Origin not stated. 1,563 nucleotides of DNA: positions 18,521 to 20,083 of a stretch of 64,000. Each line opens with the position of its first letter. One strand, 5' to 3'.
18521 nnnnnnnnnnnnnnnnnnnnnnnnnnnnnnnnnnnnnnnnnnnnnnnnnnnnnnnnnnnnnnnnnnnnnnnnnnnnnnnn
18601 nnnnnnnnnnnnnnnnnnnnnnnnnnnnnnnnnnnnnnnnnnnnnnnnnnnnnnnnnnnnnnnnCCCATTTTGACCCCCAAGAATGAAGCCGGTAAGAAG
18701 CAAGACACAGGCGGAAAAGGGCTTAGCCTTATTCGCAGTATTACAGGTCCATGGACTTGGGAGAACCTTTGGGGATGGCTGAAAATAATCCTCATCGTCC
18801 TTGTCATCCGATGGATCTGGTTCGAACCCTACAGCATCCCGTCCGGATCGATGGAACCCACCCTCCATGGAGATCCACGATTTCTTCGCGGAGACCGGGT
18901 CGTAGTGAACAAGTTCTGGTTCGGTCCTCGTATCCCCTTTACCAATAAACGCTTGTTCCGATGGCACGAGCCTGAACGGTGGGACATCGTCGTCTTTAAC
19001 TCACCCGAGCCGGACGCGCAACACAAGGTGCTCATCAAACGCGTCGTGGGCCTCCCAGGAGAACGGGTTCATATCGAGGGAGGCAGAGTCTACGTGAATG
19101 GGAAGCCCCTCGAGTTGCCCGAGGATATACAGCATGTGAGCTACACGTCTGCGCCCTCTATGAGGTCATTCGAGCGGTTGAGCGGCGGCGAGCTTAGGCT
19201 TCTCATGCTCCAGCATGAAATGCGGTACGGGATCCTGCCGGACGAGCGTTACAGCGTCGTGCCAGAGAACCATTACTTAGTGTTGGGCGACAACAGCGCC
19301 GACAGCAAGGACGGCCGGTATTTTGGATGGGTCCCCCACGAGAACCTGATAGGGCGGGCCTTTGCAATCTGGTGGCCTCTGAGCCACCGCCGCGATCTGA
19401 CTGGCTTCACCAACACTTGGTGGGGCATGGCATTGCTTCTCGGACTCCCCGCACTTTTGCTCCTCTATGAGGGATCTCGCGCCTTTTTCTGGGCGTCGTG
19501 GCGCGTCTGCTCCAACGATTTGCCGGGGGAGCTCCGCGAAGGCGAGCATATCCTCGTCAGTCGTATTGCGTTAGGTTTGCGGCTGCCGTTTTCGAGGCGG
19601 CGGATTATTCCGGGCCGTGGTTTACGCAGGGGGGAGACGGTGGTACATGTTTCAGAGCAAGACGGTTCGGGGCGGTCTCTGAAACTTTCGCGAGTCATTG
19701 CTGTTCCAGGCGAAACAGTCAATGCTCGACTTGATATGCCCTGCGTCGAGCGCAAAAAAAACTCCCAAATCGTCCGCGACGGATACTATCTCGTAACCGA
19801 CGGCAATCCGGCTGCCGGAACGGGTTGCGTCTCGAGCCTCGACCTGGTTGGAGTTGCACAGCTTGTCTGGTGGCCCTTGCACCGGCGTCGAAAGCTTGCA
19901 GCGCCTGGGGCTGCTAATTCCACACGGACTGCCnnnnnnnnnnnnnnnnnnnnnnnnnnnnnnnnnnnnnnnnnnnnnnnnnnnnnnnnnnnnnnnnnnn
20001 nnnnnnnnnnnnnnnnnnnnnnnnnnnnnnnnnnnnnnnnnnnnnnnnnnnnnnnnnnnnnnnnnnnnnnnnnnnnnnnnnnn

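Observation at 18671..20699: lepA followed by two signal peptidase I genes, the first with an extra catalytically dead SPase-like domain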

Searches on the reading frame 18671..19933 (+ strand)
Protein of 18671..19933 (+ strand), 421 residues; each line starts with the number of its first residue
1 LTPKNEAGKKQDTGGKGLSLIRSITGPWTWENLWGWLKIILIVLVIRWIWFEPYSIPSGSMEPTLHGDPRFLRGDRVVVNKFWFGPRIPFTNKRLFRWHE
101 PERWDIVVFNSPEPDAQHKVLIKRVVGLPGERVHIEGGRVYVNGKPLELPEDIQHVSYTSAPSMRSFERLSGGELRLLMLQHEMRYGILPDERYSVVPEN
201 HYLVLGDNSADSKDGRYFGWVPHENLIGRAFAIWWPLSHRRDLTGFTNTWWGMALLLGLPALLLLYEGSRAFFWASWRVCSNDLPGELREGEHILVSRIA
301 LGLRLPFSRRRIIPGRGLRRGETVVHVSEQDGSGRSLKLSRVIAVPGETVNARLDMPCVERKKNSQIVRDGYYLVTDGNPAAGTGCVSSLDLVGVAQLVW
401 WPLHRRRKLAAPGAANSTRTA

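Call 3: search_protein_families(library=pfam, proteins=[window:18671-19933:+], max_evalue=1)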
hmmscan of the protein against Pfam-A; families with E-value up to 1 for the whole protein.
window:18671-19933:+ (421 aa): 2 families
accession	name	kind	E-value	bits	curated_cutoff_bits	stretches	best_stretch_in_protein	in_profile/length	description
PF10502.14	Peptidase_S26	-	1.2e-50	172.1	22.9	2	37-235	9-168/168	Signal peptidase, peptidase S26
PF01479.30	S4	-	0.063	13.5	22.8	1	135-150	23-38/48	S4 domain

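Call 4: search_protein_families(library=ncbifam, proteins=[window:18671-19933:+], max_evalue=1)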
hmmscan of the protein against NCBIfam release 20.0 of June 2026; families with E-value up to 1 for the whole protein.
window:18671-19933:+ (421 aa): 6 families
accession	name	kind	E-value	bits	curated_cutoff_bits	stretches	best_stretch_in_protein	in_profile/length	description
TIGR02227.1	sigpep_I_bact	equivalog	7.5e-49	165.7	47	2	38-237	7-161/162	signal peptidase I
NF008114.0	PRK10861.1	equivalog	3.1e-39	135.2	277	3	36-135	67-158/324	signal peptidase I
TIGR02771.1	TraF_Ti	equivalog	1.6e-12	47.3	100.25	2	119-157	82-120/171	conjugative transfer signal peptidase TraF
NF010412.0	PRK13838.1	subfamily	5.5e-07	29.2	186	2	194-230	134-169/177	conjugal transfer pilin processing protease TraF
NF010459.0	PRK13884.1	subfamily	0.00012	21.6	156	1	197-226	139-168/178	conjugal transfer peptidase TraF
TIGR02754.1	sod_Ni_protease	equivalog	0.00014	22.3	63.25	1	179-230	37-88/90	nickel-type superoxide dismutase maturation protease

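Call 8: find_homologous_proteins(query=window:18671-19933:+, max_evalue=0.00001)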
Query window:18671-19933:+ (421 aa): 3003 proteins with E <= 0.00001 among 8000 candidates; the best 120 are listed.
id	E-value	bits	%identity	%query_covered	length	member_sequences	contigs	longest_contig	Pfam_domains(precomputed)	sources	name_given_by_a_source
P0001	7.5e-292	986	100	100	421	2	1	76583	PF10502.15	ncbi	-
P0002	3.4e-137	476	46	97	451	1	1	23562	PF10502.15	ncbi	-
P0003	1.7e-134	467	47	93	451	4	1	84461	PF10502.15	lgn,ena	-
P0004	2.2e-134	467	46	97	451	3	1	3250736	PF10502.15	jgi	-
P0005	1.0e-130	454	47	91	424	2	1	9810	PF10502.15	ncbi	-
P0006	1.7e-127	444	48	94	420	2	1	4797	PF10502.15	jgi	jgi:signal peptidase I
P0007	4.0e-126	439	46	94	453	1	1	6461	PF10502.15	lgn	-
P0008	6.9e-125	435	46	94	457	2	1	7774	PF10502.15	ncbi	ncbi:MAG: signal peptidase I [Candidatus Hydrogenedentales bacterium]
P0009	2.9e-124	433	49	94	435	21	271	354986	PF10502.15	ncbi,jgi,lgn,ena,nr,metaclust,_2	ncbi:MAG TPA: signal peptidase I [Candidatus Hydrogenedentes bacterium]|jgi:signal peptidase I|nr:si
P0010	8.8e-124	432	50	93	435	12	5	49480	PF10502.15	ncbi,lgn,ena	-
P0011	1.7e-123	431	49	92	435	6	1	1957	PF10502.15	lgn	-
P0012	2.9e-122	427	51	93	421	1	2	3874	PF10502.15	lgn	-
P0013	1.7e-121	424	46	95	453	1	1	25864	PF10502.15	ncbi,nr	ncbi:MAG: signal peptidase I [Candidatus Hydrogenedentes bacterium]|nr:signal peptidase I [Candidatu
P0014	5.9e-121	422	49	93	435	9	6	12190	PF10502.15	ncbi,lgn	-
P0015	1.2e-120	421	48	95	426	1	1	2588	PF10502.15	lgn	-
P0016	2.1e-120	420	49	93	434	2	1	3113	PF10502.15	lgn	-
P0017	2.1e-120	420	44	93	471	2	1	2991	PF10502.15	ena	-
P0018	3.0e-120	420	50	94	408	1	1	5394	PF10502.15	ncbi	ncbi:MAG: signal peptidase I [Candidatus Hydrogenedentota bacterium]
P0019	4.0e-120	420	49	95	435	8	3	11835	PF10502.15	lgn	-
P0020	2.9e-118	413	44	94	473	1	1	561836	PF10502.15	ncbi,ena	-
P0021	8.9e-118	412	44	93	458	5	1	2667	PF10502.15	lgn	-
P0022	1.9e-117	411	45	93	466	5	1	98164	PF10502.15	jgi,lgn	jgi:signal peptidase I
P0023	2.7e-117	410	49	95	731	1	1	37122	PF00679.31,PF10502.15,PF14492.13,PF06421.18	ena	-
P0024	4.3e-117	409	47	93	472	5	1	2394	PF10502.15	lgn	-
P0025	1.8e-116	407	48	91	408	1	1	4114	PF10502.15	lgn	-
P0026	8.0e-116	405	45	92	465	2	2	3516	PF10502.15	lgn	-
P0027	2.2e-115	404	44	93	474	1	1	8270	PF10502.15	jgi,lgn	-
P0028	4.5e-115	403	47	98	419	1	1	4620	PF10502.15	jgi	-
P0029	2.2e-114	401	46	91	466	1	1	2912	PF10502.15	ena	-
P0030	3.6e-114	400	48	91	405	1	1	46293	PF10502.15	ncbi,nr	ncbi:MAG: signal peptidase I [Candidatus Hydrogenedentes bacterium]|nr:signal peptidase I [Candidatu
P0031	8.6e-114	399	41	97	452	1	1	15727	PF10502.15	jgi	jgi:signal peptidase I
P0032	1.3e-112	395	46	93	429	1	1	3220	PF10502.15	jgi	-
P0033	7.9e-111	389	43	95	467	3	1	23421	PF10502.15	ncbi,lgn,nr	ncbi:MAG: signal peptidase I [Candidatus Hydrogenedentes bacterium]|nr:signal peptidase I [Candidatu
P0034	6.0e-110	386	45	91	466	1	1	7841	PF10502.15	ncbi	-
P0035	3.8e-109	383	46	94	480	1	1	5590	PF10502.15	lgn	-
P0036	9.2e-109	382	43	91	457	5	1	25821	PF10502.15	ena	-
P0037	2.7e-108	381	43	93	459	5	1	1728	PF10502.15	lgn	-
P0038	4.6e-108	380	41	93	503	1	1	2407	PF10502.15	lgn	-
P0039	7.7e-108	379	42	97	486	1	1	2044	PF10502.15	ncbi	-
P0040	1.6e-107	378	42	97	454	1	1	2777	PF10502.15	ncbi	-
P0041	2.9e-107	377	47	95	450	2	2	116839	PF10502.15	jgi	jgi:signal peptidase I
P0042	3.7e-107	377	47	93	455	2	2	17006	PF10502.15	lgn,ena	-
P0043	7.9e-107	376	41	94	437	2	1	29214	PF10502.15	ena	-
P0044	1.1e-106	375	42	95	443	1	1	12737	PF10502.15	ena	-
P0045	9.4e-106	372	61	35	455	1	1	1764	PF10502.15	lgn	-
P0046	2.8e-105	371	44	92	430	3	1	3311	PF10502.15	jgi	-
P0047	4.1e-105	370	40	92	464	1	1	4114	PF10502.15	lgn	-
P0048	1.9e-104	368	38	99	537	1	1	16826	PF10502.15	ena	-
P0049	5.7e-104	366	44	92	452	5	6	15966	PF10502.15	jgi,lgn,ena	jgi:signal peptidase I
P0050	1.1e-103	365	44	96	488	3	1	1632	PF10502.15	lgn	-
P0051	1.3e-103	365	44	93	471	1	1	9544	PF10502.15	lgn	-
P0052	3.3e-103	364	58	34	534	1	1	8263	PF10502.15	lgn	-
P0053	5.3e-103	363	42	96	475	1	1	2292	PF10502.15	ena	-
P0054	1.7e-102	361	41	96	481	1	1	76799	PF10502.15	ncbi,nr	ncbi:MAG: signal peptidase I [Candidatus Hydrogenedentes bacterium]|nr:signal peptidase I [Candidatu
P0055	1.7e-102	361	44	94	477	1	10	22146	PF10502.15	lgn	-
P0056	2.4e-102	361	45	97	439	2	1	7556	PF10502.15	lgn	-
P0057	2.5e-102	361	40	96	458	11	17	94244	PF10502.15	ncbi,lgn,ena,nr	ncbi:MAG TPA: signal peptidase I [Candidatus Hydrogenedentes bacterium]|nr:signal peptidase I [Candi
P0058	9.1e-102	359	46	94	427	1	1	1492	PF10502.15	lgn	-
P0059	9.2e-102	359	43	93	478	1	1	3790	PF10502.15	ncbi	-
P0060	1.4e-101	358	34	93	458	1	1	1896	PF10502.15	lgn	-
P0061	1.6e-101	358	40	93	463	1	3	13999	PF10502.15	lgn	-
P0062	1.8e-101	358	41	94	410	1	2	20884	PF10502.15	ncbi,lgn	-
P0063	3.6e-101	357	38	96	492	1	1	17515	PF10502.15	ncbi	-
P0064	8.9e-101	356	44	92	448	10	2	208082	PF10502.15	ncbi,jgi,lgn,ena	-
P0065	1.6e-100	355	46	90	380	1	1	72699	PF10502.15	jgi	jgi:signal peptidase I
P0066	8.3e-100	353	40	93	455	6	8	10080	PF10502.15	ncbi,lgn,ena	-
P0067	1.2e-99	352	58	37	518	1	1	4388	PF10502.15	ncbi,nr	ncbi:MAG: signal peptidase I [bacterium]|nr:signal peptidase I [bacterium]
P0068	1.4e-99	352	35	92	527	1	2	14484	PF10502.15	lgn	-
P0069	2.7e-99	351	44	95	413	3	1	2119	PF10502.15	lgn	-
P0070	5.1e-99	350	45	53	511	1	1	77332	PF10502.15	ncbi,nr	ncbi:MAG: signal peptidase I [Candidatus Hydrogenedentes bacterium]|nr:signal peptidase I [Candidatu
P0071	7.6e-99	349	42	94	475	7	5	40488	PF10502.15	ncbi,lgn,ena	-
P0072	2.4e-98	348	40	94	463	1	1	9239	PF10502.15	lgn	-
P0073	2.7e-98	348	45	90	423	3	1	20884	PF10502.15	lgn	-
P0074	4.8e-98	347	36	95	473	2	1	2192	PF10502.15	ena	-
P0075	6.7e-98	346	41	89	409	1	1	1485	PF10502.15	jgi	jgi:signal peptidase I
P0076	8.8e-98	346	40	97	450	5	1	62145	PF10502.15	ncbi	-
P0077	1.8e-97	345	45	92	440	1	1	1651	PF10502.15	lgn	-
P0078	1.9e-97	345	40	93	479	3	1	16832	PF10502.15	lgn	-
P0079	4.6e-97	343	36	97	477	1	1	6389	PF10502.15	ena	-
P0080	5.2e-97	343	40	91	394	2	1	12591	PF10502.15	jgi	jgi:signal peptidase I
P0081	6.1e-97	343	39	93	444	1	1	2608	PF10502.15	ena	-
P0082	1.8e-96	342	39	96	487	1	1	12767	PF10502.15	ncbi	-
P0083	1.9e-96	341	42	94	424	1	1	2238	PF10502.15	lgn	-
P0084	4.1e-96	340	47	89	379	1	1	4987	PF10502.15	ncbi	-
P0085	6.6e-96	340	42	97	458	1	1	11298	PF10502.15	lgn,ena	-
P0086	9.7e-96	339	45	95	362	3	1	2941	PF10502.15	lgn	-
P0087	1.2e-95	339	42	97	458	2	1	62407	PF10502.15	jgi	-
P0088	2.7e-95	338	43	99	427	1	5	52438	PF10502.15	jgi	jgi:signal peptidase I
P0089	3.4e-95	337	58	34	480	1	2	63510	PF10502.15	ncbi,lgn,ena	-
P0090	3.8e-95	337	46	97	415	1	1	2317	PF10502.15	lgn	-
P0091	6.6e-95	336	41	94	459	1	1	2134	PF10502.15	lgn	-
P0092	1.7e-94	335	41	89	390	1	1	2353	PF10502.15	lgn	-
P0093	2.4e-94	335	40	94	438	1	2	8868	PF10502.15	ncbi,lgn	-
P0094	3.5e-94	334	40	89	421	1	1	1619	PF10502.15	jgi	-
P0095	4.5e-94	334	46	90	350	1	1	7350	PF10502.15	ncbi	-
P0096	5.7e-94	333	47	60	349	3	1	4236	PF10502.15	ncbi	-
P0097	9.1e-94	333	43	91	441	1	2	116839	PF10502.15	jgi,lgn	jgi:signal peptidase I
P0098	1.1e-93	332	40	90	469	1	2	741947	PF10502.15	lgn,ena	-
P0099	1.2e-93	332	31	95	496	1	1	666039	PF10502.15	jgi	jgi:signal peptidase I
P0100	1.4e-93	332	45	63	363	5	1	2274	PF10502.15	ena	-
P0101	1.7e-93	332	46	59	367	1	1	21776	PF10502.15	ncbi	-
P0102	2.7e-93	331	38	94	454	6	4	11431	PF10502.15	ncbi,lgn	-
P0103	4.2e-93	330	40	89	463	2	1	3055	PF10502.15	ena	-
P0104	4.7e-93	330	41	65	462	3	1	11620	PF10502.15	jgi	jgi:signal peptidase I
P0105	9.3e-93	329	39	95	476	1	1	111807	PF10502.15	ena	-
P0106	1.1e-92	329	42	86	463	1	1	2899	PF10502.15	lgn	-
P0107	1.3e-92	329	40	94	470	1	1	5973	PF10502.15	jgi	jgi:signal peptidase I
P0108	1.5e-92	329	39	86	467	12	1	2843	PF10502.15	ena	-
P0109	1.6e-92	329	52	41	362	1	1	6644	PF10502.15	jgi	jgi:signal peptidase I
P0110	1.9e-92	328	45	87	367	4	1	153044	PF10502.15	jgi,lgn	jgi:signal peptidase I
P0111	2.8e-92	328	39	93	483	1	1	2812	PF10502.15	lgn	-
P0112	2.8e-92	328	39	94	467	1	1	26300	PF10502.15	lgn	-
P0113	3.5e-92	327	39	97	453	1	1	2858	PF10502.15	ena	-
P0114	3.5e-92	327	41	91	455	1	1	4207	PF10502.15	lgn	-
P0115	4.3e-92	327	46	76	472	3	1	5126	PF10502.15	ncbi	-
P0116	8.6e-92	326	42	80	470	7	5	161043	PF10502.15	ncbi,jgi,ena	-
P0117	8.6e-92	326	40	93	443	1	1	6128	PF10502.15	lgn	-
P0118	1.2e-91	326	42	88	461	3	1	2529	PF10502.15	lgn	-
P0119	2.2e-91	325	47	60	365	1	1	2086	PF10502.15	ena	-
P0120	2.3e-91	325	38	77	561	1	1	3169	PF10502.15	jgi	-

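Call 23: predict_structure(alignment_id=A1)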
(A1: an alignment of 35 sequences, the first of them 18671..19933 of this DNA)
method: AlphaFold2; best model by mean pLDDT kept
length: 421 residues; sequences in the alignment: 35
mean_pLDDT: 82.5   pTM: 0.72
mean pLDDT of the five models: 82.5, 81.0, 79.8, 78.9, 78.6
residues with pLDDT >= 90: 182; 70-90: 150; 50-70: 72; < 50: 17
segments of 3 or more residues with pLDDT < 50: 1-3, 212-216, 418-421
pLDDT, mean of each block of 10 residues (from residue 1): 47 64 68 81 81 82 88 90 90 93 95 87 95 90 95 82 61 62 76 92 83 57 95 92 90 86 90 92 76 95 88 94 90 84 91 66 77 83 78 95 93 58 42
secondary structure, 60 per line:
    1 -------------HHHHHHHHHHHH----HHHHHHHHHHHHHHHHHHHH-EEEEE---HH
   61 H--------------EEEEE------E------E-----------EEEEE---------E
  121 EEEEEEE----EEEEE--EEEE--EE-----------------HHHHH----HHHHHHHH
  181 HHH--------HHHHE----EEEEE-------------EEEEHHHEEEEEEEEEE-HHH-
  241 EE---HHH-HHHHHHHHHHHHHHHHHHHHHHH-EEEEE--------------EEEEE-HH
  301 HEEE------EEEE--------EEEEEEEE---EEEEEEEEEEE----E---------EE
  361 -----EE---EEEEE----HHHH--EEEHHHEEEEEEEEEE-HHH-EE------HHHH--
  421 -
elements in order: H14-25 H30-49 E51-55 E76-80 E106-110 E120-127 E132-136 E139-142 H164-168 H173-183 H192-195 E201-205 E219-222 E226-235 H250-272 E274-278 E293-297 E302-304 E311-314 E323-330 E334-344 E371-375 H380-383 E386-388 E392-401 H415-418

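Call 26: fold_search(model_id=the predicted structure, library=pdb)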
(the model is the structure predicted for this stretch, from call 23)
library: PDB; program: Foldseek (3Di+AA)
matches with E <= 10: 656; with E <= 0.001: 24
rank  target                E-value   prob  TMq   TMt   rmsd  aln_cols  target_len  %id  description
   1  9nlo_A                1.5e-09  1.00  0.29  0.51   8.1       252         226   26  Escherichia coli Signal Peptidase I Delta 2-76 P84A in complex with lipopeptide inhibitor (released 2025-11-19)
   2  1kn9_A                1.8e-09  1.00  0.29  0.50   9.7       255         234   27  CRYSTAL STRUCTURE OF A BACTERIAL SIGNAL PEPTIDASE APO-ENZYME, IMPLICATIONS FOR SIGNAL PEPTIDE BINDING AND THE SER-LYS  (released 2002-01-30)
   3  1b12_D                2.1e-09  1.00  0.29  0.51   9.3       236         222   28  CRYSTAL STRUCTURE OF TYPE 1 SIGNAL PEPTIDASE FROM ESCHERICHIA COLI IN COMPLEX WITH A BETA-LACTAM INHIBITOR (released 1999-12-10)
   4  1b12_A                6.4e-09  1.00  0.29  0.48   9.6       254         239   26  CRYSTAL STRUCTURE OF TYPE 1 SIGNAL PEPTIDASE FROM ESCHERICHIA COLI IN COMPLEX WITH A BETA-LACTAM INHIBITOR (released 1999-12-10)
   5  4wvh_A                1.6e-08  1.00  0.26  0.22   5.7       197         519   26  Crystal structure of the Type-I signal peptidase from Staphylococcus aureus (SpsB) in complex with a substrate peptide (released 2015-09-23)
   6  4wvj_A                1.8e-08  1.00  0.27  0.22   7.1       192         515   26  Crystal structure of the Type-I signal peptidase from Staphylococcus aureus (SpsB) in complex with an inhibitor peptid (released 2015-09-23)
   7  3s04_B                1.8e-08  1.00  0.28  0.51   8.6       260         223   25  Crystal structure of Escherichia coli type I signal peptidase in complex with an Arylomycin Lipoglycopeptide Antibioti (released 2011-10-05)
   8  6b88_B                1.8e-08  1.00  0.29  0.49   9.6       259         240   26  E. coli LepB in complex with GNE0775 ((4S,7S,10S)-10-((S)-4-amino-2-(2-(4-(tert-butyl)phenyl)-4-methylpyrimidine-5-car (released 2018-10-10)
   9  1t7d_B                1.8e-08  1.00  0.28  0.50   7.5       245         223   25  Crystal structure of Escherichia coli type I signal peptidase in complex with a lipopeptide inhibitor (released 2004-07-13)
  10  1t7d_A                2.0e-08  1.00  0.28  0.54   7.9       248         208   25  Crystal structure of Escherichia coli type I signal peptidase in complex with a lipopeptide inhibitor (released 2004-07-13)
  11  4wvg_A                2.4e-08  1.00  0.26  0.21   6.7       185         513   26  Crystal structure of the Type-I signal peptidase from Staphylococcus aureus (SpsB). (released 2015-09-23)
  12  4wvi_A                2.5e-08  1.00  0.26  0.22   5.7       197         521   26  Crystal structure of the Type-I signal peptidase from Staphylococcus aureus (SpsB) in complex with a substrate peptide (released 2015-09-23)
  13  3s04_A                5.2e-08  1.00  0.28  0.54   7.5       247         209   26  Crystal structure of Escherichia coli type I signal peptidase in complex with an Arylomycin Lipoglycopeptide Antibioti (released 2011-10-05)
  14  9nlo_B                7.3e-08  1.00  0.29  0.50   9.2       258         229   26  Escherichia coli Signal Peptidase I Delta 2-76 P84A in complex with lipopeptide inhibitor (released 2025-11-19)
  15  3iiq_B                8.2e-08  1.00  0.27  0.47   8.8       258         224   25  Crystallographic analysis of bacterial signal peptidase in ternary complex with Arylomycin A2 and a beta-sultam inhibi (released 2009-09-01)
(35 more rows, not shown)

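Call 44: find_encoding_contigs(protein=P0001, flank=3000, max_places=3)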
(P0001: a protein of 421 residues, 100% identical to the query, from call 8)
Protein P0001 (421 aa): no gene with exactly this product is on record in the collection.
